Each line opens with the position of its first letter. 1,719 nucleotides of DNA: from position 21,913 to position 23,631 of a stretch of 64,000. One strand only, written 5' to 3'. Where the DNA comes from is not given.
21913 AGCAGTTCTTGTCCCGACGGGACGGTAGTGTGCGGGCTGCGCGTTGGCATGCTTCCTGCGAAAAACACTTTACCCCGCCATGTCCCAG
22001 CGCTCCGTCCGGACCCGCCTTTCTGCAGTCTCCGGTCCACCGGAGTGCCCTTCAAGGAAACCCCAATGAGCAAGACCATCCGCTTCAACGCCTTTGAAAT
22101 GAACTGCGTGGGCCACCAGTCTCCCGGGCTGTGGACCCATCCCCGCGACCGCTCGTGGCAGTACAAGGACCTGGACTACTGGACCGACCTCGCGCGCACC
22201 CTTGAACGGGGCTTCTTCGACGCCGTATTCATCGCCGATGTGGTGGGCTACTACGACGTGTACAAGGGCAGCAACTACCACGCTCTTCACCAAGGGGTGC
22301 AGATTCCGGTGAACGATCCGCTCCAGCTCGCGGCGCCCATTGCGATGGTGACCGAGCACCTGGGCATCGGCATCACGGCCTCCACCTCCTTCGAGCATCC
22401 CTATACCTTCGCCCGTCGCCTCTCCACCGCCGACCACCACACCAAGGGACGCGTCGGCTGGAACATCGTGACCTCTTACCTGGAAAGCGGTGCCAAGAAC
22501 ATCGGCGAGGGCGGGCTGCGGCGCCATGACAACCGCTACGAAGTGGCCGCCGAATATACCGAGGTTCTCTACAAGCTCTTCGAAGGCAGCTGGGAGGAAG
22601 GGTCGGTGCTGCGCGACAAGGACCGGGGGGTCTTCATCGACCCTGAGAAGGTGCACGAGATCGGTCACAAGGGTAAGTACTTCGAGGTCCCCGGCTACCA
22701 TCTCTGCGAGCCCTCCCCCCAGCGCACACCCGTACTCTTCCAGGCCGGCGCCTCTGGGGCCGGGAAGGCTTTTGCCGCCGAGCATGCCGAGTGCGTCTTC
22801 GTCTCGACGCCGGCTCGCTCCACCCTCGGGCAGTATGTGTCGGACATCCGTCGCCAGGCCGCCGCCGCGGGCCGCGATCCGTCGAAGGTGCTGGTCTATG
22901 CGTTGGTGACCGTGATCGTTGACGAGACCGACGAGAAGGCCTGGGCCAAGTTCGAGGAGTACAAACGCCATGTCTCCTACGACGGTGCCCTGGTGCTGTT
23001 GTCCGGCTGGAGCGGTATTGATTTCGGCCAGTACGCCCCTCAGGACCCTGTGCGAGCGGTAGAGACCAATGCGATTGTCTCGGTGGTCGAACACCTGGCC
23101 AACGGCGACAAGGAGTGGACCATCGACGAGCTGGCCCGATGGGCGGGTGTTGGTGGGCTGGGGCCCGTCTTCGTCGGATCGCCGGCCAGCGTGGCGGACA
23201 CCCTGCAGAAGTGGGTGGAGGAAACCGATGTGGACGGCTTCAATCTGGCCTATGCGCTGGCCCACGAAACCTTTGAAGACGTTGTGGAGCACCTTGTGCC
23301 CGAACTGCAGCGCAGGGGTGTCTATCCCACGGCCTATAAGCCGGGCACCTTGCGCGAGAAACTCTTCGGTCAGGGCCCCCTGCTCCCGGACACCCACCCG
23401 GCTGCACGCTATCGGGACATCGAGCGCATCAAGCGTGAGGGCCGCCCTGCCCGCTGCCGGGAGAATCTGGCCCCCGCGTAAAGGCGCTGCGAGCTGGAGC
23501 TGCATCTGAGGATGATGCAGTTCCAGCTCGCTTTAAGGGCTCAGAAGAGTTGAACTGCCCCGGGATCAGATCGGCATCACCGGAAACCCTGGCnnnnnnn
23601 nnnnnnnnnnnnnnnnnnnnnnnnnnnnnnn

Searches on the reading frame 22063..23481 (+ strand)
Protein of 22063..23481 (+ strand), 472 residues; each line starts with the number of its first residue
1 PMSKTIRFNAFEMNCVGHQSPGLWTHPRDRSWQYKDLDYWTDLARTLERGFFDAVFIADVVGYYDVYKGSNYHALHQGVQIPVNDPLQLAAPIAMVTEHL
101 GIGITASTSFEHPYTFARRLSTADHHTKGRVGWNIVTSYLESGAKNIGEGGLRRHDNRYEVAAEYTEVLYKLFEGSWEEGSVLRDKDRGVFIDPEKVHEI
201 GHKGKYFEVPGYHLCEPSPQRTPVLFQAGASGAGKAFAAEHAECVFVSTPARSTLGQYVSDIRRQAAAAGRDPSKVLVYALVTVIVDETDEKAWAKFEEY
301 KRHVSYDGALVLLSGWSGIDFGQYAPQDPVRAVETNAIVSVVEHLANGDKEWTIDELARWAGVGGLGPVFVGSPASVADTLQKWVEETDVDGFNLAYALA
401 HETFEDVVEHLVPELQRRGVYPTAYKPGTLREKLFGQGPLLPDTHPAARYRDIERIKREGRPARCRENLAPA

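Call 5: search_protein_families(library=pfam, proteins=[window:22063-23481:+], max_evalue=0.01)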
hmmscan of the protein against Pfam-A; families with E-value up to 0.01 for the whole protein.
window:22063-23481:+ (472 aa): 1 family
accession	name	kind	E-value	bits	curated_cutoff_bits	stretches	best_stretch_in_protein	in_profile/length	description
PF00296.26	Bac_luciferase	-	7.3e-40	137.7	27.9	1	27-386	19-309/314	Luciferase-like monooxygenase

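Call 6: search_protein_families(library=ncbifam, proteins=[window:22063-23481:+], max_evalue=0.01)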
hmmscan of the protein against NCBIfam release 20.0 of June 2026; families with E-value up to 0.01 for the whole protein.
window:22063-23481:+ (472 aa): 13 families
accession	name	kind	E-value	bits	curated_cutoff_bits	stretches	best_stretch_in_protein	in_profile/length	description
TIGR03860.1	FMN_nitrolo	subfamily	5.1e-163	542.8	279.7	1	8-433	1-422/422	NtaA/DmoA family FMN-dependent monooxygenase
NF001939.1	PRK00719.1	subfamily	4.6e-22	78.3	510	1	78-417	43-348/373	alkanesulfonate monooxygenase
TIGR03612.1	RutA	equivalog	4.8e-22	78.9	498.3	1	88-307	69-266/355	pyrimidine utilization protein A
TIGR03565.1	alk_sulf_monoox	equivalog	2.9e-21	75.9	518.2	1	82-396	47-327/346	FMNH2-dependent alkanesulfonate monooxygenase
TIGR04021.1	LLM_DMSO2_sfnG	equivalog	1.1e-18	67.7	382.95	1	36-299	26-251/350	dimethylsulfone monooxygenase SfnG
TIGR03619.1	F420_Rv2161c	subfamily_domain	4.2e-15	56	166.9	2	42-174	2-131/247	TIGR03619 family F420-dependent LLM class oxidoreductase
TIGR03560.1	F420_Rv1855c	subfamily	7.7e-07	29.1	231.4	1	55-174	19-140/227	TIGR03560 family F420-dependent LLM class oxidoreductase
TIGR03857.1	F420_MSMEG_2249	hypoth_equivalog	1.9e-06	27.4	218.4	1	193-316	125-250/329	TIGR03857 family LLM class F420-dependent oxidoreductase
TIGR03564.1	F420_MSMEG_4879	subfamily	3e-05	23.8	234.25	0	83-174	23-111/265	TIGR03564 family F420-dependent LLM class oxidoreductase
TIGR03621.1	F420_MSMEG_2516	subfamily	0.00029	20.1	213.15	0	85-145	41-102/295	TIGR03621 family F420-dependent LLM class oxidoreductase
TIGR03841.1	F420_Rv3093c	subfamily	0.00096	18.6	213.65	0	202-292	128-213/298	LLM class F420-dependent oxidoreductase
TIGR03571.1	lucif_BA3436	subfamily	0.0024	17.2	303.9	0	34-131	27-115/304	TIGR03571 family LLM class oxidoreductase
TIGR03558.1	oxido_grp_1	subfamily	0.0068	15.6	166.95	0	216-300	154-238/325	MsnO8 family LLM class oxidoreductase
